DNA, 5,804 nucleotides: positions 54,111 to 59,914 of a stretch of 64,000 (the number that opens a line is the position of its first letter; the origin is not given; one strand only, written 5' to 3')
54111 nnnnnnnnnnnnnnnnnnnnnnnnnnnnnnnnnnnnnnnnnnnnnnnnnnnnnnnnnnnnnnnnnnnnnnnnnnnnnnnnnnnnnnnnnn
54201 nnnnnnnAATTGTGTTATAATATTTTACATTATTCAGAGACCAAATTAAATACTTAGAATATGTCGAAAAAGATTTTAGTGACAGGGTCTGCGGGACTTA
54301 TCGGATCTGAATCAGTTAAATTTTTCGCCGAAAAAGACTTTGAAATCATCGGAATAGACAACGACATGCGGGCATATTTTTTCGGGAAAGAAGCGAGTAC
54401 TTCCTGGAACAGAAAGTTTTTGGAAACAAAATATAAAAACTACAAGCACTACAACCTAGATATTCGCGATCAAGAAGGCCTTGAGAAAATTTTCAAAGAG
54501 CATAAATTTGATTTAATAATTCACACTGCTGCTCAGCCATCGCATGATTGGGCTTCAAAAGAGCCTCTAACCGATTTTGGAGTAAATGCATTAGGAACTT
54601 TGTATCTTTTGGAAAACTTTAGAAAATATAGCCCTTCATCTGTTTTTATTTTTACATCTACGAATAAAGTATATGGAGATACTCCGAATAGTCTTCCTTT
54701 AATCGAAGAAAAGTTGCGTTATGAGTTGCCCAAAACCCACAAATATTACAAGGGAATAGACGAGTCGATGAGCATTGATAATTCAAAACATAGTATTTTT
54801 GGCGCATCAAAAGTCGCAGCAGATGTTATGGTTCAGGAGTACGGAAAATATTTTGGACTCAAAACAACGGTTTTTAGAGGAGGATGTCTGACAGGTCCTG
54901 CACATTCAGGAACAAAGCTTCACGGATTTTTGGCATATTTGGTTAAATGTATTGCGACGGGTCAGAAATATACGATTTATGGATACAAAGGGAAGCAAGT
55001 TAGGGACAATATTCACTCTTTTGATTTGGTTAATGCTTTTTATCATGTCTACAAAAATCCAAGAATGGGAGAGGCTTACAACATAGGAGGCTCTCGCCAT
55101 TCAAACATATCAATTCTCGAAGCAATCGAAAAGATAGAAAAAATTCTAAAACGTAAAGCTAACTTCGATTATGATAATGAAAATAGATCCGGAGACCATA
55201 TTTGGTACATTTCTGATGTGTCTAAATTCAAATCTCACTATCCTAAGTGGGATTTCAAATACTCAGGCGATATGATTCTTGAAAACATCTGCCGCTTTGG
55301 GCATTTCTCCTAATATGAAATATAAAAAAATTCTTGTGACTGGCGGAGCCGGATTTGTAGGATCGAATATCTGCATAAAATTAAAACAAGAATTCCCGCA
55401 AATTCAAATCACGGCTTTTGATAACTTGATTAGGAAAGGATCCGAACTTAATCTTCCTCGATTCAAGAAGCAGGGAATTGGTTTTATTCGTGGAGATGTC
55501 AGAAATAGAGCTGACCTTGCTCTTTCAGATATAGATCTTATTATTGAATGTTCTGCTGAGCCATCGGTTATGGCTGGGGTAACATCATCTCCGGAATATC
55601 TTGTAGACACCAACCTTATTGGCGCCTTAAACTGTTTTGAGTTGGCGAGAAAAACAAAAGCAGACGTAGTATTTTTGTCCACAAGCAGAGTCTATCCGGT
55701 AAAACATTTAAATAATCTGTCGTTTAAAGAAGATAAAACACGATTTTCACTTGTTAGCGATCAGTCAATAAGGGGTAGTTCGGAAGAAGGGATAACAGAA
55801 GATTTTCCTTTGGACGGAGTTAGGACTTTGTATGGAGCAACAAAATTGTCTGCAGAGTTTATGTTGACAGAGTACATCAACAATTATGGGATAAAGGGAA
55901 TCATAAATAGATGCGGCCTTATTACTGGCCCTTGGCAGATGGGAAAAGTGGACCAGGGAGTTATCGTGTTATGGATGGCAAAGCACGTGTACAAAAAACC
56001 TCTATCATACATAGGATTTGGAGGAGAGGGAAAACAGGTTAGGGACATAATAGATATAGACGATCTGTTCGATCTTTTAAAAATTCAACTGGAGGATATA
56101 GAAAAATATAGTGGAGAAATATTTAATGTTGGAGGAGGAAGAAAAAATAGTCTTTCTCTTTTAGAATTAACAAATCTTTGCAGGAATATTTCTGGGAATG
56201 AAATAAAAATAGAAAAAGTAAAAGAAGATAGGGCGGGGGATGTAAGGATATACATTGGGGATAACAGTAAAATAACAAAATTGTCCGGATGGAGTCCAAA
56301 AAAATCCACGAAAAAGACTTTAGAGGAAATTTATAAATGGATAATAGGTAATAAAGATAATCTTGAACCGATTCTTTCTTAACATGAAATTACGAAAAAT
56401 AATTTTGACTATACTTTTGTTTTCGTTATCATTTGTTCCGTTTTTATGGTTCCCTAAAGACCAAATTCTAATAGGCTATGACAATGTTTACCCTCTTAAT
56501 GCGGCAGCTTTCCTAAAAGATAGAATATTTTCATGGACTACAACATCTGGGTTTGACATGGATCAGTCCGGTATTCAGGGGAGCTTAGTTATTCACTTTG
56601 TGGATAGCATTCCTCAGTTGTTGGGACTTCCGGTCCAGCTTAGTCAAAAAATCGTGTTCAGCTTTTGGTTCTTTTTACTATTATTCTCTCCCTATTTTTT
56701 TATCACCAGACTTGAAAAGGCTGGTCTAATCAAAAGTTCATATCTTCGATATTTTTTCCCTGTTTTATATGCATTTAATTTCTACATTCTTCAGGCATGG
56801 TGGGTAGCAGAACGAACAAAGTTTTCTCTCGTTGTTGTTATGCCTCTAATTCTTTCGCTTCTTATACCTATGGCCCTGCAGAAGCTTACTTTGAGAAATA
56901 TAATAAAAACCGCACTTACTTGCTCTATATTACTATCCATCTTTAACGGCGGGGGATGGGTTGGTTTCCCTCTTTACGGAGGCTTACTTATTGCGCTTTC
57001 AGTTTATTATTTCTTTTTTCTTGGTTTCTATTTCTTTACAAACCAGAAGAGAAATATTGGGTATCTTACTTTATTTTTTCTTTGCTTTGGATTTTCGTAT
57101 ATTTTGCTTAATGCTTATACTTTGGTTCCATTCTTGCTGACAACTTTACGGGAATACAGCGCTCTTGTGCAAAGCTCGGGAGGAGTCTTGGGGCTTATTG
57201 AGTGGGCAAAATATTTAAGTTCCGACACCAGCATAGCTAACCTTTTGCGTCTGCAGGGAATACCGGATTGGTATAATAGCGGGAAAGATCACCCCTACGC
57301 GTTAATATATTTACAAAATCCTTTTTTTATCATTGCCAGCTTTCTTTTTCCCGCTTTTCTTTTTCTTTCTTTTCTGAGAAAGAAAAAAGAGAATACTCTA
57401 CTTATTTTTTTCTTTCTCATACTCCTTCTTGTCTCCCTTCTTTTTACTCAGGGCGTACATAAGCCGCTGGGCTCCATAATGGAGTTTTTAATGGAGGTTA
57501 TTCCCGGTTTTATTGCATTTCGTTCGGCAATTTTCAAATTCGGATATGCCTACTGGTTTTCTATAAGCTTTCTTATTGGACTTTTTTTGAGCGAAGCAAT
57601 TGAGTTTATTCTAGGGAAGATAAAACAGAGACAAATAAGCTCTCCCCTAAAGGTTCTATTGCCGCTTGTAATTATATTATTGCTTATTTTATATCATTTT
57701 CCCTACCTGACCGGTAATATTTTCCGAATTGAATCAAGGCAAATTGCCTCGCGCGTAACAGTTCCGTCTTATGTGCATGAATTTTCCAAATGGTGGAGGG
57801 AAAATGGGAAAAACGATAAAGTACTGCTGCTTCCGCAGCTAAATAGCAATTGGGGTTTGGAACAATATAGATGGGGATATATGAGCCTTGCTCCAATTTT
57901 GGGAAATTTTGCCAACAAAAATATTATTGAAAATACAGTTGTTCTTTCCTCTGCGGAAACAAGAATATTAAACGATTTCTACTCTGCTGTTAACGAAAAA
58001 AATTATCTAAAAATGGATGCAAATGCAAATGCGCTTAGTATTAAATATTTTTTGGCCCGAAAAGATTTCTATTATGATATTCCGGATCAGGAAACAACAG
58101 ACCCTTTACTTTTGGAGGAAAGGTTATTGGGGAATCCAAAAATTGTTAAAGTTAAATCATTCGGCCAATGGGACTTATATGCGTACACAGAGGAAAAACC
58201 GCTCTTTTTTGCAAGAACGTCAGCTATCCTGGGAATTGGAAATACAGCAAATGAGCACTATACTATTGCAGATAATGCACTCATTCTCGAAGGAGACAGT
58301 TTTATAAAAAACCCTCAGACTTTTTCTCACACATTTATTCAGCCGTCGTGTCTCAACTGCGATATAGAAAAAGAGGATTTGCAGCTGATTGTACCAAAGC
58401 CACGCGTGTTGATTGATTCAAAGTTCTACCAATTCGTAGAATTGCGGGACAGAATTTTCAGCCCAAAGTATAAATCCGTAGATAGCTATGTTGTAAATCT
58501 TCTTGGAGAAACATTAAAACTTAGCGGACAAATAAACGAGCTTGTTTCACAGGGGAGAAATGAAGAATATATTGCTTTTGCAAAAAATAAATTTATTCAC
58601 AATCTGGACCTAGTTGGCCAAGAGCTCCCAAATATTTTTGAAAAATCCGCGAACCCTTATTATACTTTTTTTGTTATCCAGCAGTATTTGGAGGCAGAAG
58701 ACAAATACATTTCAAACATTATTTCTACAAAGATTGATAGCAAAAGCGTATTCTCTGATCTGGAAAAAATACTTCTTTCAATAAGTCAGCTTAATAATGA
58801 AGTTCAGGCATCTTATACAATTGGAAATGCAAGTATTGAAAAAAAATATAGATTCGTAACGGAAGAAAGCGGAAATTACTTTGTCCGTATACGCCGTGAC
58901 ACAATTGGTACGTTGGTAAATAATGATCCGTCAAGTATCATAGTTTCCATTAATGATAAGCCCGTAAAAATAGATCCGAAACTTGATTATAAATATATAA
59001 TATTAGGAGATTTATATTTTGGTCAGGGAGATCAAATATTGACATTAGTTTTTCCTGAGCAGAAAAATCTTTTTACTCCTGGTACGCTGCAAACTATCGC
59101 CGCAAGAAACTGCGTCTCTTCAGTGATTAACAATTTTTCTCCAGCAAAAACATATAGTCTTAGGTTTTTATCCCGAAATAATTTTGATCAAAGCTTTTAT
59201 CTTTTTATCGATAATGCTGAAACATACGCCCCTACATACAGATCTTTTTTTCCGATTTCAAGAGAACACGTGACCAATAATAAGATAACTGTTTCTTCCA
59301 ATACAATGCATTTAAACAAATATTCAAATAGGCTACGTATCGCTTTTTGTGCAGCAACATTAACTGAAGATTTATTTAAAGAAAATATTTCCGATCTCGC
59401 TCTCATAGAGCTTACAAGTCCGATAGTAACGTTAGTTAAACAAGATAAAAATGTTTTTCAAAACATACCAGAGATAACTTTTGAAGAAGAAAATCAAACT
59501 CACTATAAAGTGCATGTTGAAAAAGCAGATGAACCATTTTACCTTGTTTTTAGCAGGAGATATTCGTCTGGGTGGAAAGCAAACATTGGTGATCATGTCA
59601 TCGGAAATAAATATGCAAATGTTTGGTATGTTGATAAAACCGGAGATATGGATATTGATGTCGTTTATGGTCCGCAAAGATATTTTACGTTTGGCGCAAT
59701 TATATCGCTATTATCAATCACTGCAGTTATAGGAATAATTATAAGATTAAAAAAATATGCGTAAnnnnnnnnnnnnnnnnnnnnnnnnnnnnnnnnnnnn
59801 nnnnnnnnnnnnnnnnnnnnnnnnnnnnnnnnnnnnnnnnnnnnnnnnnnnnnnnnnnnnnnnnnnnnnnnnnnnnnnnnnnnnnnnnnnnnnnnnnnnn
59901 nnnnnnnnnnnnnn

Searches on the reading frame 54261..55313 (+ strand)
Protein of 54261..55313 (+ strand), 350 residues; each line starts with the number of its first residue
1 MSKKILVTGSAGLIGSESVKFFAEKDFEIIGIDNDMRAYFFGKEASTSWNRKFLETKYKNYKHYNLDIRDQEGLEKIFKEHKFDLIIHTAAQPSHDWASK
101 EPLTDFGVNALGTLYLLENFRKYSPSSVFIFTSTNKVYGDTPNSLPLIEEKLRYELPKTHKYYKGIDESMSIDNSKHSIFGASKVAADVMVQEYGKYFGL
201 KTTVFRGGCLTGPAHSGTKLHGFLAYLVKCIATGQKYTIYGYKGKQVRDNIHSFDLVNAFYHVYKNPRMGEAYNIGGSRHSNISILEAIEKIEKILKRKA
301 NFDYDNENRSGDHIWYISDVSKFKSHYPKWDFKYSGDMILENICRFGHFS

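Call 12: search_protein_families(library=pfam, proteins=[window:54261-55313:+])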
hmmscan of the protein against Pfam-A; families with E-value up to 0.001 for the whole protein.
window:54261-55313:+ (350 aa): 5 families
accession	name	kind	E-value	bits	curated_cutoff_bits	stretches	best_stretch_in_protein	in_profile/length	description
PF01370.27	Epimerase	-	1.5e-43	149.4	20.9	1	5-276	1-240/240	NAD dependent epimerase/dehydratase family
PF16363.11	GDP_Man_Dehyd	-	5.4e-32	112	27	1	6-335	1-324/332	GDP-mannose 4,6 dehydratase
PF04321.23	RmlD_sub_bind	-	4e-13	49.5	27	1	4-158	2-109/287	RmlD substrate binding domain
PF02719.21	Polysacc_synt_2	-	3.4e-10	40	20.2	1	5-137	1-131/293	Polysaccharide biosynthesis protein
PF07993.18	NAD_binding_4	-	6.7e-09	35.7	20.1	1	81-243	87-242/258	Male sterility protein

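Call 13: search_protein_families(library=ncbifam, proteins=[window:54261-55313:+], max_evalue=1e-10)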
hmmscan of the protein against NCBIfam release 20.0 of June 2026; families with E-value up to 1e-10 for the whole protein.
window:54261-55313:+ (350 aa): 9 families
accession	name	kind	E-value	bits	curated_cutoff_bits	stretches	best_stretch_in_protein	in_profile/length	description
TIGR01181.1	dTDP_gluc_dehyt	equivalog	8.6e-38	130.2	365.1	1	4-334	1-298/321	dTDP-glucose 4,6-dehydratase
TIGR01179.1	galE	equivalog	6.3e-32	110.7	262.3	1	4-337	1-315/332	UDP-glucose 4-epimerase GalE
NF007490.0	PRK10084.1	subfamily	2e-28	99.4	649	1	4-301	2-285/361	dTDP-glucose 4,6-dehydratase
NF007582.0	PRK10217.1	equivalog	7.7e-25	87.7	698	1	3-306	2-280/355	dTDP-glucose 4,6-dehydratase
TIGR04180.1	EDH_00030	hypoth_equivalog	9.6e-20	70.8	475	1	5-307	1-267/297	NAD-dependent 4,6-dehydratase LegB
TIGR02622.1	CDP_4_6_dhtase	equivalog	7.4e-18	64.8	278.45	1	2-141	4-136/352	CDP-glucose 4,6-dehydratase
NF007956.0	PRK10675.1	subfamily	8.4e-18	64.6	394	1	4-149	2-138/338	UDP-glucose 4-epimerase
TIGR01214.1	rmlD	equivalog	4.1e-11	42.5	224.05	0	4-139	1-105/285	dTDP-4-dehydrorhamnose reductase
TIGR02197.1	heptose_epim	equivalog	5.3e-11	42.2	274.6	0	5-144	1-124/316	ADP-glyceromanno-heptose 6-epimerase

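Call 23: search_solved_structures(query=window:54261-55313:+, max_evalue=1e-15)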
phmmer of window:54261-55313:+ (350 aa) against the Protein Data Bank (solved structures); distinct sequences matched with E-value up to 1e-15: 22.
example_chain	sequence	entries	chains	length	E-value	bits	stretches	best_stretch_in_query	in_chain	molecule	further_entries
9rl0_E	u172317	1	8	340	4.3e-44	154.2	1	4-325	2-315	CDP-tyvelose 2-epimerase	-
1orr_A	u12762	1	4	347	1.2e-34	123.1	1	4-333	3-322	CDP-tyvelose-2-epimerase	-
6bi4_A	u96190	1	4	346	1.1e-23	87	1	4-341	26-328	dTDP-glucose 4,6-dehydratase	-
1kep_A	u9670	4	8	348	5.5e-22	81.5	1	3-326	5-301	dTDP-D-glucose 4,6-dehydratase | DTDP-GLUCOSE 4,6-DEHYDRATASE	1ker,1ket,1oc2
8du1_A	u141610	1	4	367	8.2e-22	80.9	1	3-293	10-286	dTDP-glucose 4,6-dehydratase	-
4zrm_A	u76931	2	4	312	8e-21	77.6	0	4-152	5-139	UDP-glucose 4-epimerase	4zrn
1bxk_A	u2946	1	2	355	1.4e-20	76.8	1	3-298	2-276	PROTEIN (DTDP-GLUCOSE 4,6-DEHYDRATASE)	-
1g1a_A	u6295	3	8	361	5.5e-20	74.9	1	4-297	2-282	DTDP-D-GLUCOSE 4,6-DEHYDRATASE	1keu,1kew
2p5u_A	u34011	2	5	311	1.9e-19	73.1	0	4-144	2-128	UDP-glucose 4-epimerase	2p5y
2hun_A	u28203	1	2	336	3.1e-19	72.4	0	2-141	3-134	336aa long hypothetical dTDP-glucose 4,6-dehydratase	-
1z45_A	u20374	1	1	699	5.4e-19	71.6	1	2-259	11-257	GAL10 bifunctional protein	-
8wov_B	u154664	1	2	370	8.5e-18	67.7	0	1-151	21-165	UDP-glucose 4-epimerase 2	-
8wow_A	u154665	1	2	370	8.7e-18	67.7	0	1-151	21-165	UDP-glucose 4-epimerase 2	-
8wop_A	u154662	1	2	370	1.1e-17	67.4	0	1-151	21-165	UDP-glucose 4-epimerase 2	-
5u4q_A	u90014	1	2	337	1.1e-17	67.3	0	3-263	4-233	dTDP-glucose 4,6-dehydratase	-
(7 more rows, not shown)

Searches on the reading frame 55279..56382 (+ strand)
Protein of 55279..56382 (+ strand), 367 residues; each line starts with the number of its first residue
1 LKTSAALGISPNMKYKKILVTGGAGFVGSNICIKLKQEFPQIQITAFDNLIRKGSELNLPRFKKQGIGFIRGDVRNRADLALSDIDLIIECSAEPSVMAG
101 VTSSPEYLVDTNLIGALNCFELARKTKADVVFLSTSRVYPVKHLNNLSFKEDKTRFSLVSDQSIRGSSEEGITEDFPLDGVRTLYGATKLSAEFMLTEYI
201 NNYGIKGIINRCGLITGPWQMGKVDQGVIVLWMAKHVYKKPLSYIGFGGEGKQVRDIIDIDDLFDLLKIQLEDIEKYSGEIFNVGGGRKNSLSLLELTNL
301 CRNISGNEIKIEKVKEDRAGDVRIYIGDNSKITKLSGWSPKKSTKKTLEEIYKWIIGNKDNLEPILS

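Call 12: search_protein_families(library=pfam, proteins=[window:55279-56382:+])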
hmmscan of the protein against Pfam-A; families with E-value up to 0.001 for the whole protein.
window:55279-56382:+ (367 aa): 5 families
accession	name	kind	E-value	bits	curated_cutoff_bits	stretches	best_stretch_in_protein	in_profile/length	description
PF01370.27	Epimerase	-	1.6e-33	116.5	20.9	1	18-285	1-240/240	NAD dependent epimerase/dehydratase family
PF16363.11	GDP_Man_Dehyd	-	6.2e-28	98.6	27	1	19-350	1-331/332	GDP-mannose 4,6 dehydratase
PF07993.18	NAD_binding_4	-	8.3e-13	48.5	20.1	1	82-244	86-236/258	Male sterility protein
PF01073.25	3Beta_HSD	-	4.2e-09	36.3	22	1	19-138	1-119/280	3-beta hydroxysteroid dehydrogenase/isomerase family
PF02719.21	Polysacc_synt_2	-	4.7e-06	26.4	20.2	1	18-137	1-130/293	Polysaccharide biosynthesis protein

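Call 13: search_protein_families(library=ncbifam, proteins=[window:55279-56382:+], max_evalue=1e-10)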
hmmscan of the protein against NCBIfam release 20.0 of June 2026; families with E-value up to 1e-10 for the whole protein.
window:55279-56382:+ (367 aa): 7 families
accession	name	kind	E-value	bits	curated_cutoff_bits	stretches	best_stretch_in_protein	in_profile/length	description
TIGR01181.1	dTDP_gluc_dehyt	equivalog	5.5e-37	127.5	365.1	1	17-364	1-320/321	dTDP-glucose 4,6-dehydratase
TIGR01179.1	galE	equivalog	3.6e-31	108.2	262.3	2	159-356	119-326/332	UDP-glucose 4-epimerase GalE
NF007490.0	PRK10084.1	subfamily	1.9e-18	66.6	649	1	17-362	2-341/361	dTDP-glucose 4,6-dehydratase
NF007582.0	PRK10217.1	equivalog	2.2e-18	66.5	698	1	16-360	2-336/355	dTDP-glucose 4,6-dehydratase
TIGR04180.1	EDH_00030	hypoth_equivalog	3.5e-17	62.4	475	0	18-140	1-126/297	NAD-dependent 4,6-dehydratase LegB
NF007956.0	PRK10675.1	subfamily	1.9e-15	56.9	394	0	17-139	2-128/338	UDP-glucose 4-epimerase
TIGR02197.1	heptose_epim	equivalog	8.5e-15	54.7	274.6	0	18-144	1-123/316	ADP-glyceromanno-heptose 6-epimerase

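Call 49: search_solved_structures(query=window:55279-56382:+, max_evalue=1e-15, show_alignments=1)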
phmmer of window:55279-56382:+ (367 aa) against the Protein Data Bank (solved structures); distinct sequences matched with E-value up to 1e-15: 20.
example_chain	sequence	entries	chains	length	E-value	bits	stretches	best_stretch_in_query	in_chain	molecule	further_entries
9rl0_E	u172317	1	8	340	2.9e-45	158.2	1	17-355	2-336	CDP-tyvelose 2-epimerase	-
1orr_A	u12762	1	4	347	9.2e-39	136.8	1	17-355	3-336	CDP-tyvelose-2-epimerase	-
6bi4_A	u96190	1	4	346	2.1e-23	86.3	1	17-364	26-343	dTDP-glucose 4,6-dehydratase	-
1kep_A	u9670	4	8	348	4.6e-22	81.9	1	14-360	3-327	dTDP-D-glucose 4,6-dehydratase | DTDP-GLUCOSE 4,6-DEHYDRATASE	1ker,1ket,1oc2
2hun_A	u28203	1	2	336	1.3e-21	80.4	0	183-360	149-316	336aa long hypothetical dTDP-glucose 4,6-dehydratase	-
8du1_A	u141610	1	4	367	9.4e-21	77.6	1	15-366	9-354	dTDP-glucose 4,6-dehydratase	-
4zrm_A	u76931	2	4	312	1.7e-20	76.8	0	184-349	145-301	UDP-glucose 4-epimerase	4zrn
8shh_A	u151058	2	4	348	1.8e-19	73.4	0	159-365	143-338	dTDP-glucose 4,6-dehydratase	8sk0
6zl6_A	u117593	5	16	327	4.8e-19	72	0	155-355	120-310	Epimerase domain-containing protein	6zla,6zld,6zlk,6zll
6bwl_A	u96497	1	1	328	1.2e-18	70.7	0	169-360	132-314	Pal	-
6zlj_A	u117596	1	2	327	1.6e-18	70.3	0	155-355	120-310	Epimerase domain-containing protein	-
6wjb_A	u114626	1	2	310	2e-18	70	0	158-353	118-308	NAD-dependent epimerase/dehydratase family protein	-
1r6d_A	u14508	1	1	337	3.9e-18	69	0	159-365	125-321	TDP-glucose-4,6-dehydratase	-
1r66_A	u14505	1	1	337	5.2e-18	68.6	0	159-365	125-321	TDP-glucose-4,6-dehydratase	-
6wj9_A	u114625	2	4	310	9.5e-18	67.7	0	160-353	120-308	NAD-dependent epimerase/dehydratase family protein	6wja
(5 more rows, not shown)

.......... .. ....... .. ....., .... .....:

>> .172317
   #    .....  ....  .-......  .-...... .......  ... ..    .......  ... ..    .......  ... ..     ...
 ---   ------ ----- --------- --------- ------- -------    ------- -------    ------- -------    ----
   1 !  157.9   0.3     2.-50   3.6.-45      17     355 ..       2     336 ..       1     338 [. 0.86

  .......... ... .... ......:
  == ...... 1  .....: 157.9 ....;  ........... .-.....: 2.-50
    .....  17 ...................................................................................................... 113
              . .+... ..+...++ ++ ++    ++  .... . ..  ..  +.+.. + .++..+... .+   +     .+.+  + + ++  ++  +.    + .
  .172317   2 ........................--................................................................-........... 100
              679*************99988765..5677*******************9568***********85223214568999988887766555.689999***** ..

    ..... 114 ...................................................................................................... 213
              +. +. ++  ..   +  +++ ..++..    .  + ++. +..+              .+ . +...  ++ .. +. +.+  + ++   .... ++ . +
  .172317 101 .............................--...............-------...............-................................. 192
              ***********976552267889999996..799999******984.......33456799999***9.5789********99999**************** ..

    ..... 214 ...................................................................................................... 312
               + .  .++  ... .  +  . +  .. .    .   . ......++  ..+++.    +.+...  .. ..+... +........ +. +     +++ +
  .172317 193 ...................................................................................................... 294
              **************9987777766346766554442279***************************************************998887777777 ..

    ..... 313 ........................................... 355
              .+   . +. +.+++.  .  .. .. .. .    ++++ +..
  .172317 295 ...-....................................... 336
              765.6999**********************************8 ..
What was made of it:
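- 55279..56382 (+): Second TyvE-like paralogue, in tandem and overlapping the first. PDB 9rl0 3e-45, 1orr 9e-39 (call 49).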

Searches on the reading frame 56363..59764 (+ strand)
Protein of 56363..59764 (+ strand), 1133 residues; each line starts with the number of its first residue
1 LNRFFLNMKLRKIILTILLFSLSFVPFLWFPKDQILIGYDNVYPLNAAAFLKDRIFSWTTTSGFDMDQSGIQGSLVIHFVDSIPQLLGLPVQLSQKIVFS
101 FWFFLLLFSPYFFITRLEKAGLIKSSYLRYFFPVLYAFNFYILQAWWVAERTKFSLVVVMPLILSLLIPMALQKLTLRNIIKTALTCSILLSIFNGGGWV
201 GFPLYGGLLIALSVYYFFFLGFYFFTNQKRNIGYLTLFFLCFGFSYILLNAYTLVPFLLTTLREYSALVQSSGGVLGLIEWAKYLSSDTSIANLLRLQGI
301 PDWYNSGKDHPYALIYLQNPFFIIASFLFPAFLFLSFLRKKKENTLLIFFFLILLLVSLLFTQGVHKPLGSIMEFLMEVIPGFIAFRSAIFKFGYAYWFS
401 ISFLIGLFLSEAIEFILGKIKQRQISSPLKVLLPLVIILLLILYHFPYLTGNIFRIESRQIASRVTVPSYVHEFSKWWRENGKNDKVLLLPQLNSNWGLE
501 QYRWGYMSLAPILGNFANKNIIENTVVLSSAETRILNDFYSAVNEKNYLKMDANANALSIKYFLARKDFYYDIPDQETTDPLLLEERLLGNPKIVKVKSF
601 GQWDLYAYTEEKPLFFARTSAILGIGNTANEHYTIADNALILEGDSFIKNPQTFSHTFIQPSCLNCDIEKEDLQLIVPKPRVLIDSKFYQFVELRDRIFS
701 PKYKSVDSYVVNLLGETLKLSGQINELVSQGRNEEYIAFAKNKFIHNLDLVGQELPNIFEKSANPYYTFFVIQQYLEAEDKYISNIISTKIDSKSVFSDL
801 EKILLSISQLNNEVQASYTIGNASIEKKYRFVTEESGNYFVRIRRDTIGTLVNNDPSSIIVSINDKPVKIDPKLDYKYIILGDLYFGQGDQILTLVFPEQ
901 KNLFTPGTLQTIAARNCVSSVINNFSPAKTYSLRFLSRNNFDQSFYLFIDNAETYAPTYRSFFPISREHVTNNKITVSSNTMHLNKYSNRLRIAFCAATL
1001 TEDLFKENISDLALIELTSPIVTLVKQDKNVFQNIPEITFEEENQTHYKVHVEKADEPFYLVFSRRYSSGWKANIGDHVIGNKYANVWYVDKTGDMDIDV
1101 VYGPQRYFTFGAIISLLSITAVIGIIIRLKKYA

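Call 14: search_protein_families(library=pfam, proteins=[window:56363-59764:+], max_evalue=0.01)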
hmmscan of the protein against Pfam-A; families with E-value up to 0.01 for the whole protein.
window:56363-59764:+ (1133 aa): 1 family
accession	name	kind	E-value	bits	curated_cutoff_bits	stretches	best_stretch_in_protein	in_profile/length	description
PF11847.13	GT-C_AftD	-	3.6e-12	45.5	26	1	48-602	27-541/661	Alpha-(1->3)-arabinofuranosyltransferase, N-terminal GT-C domain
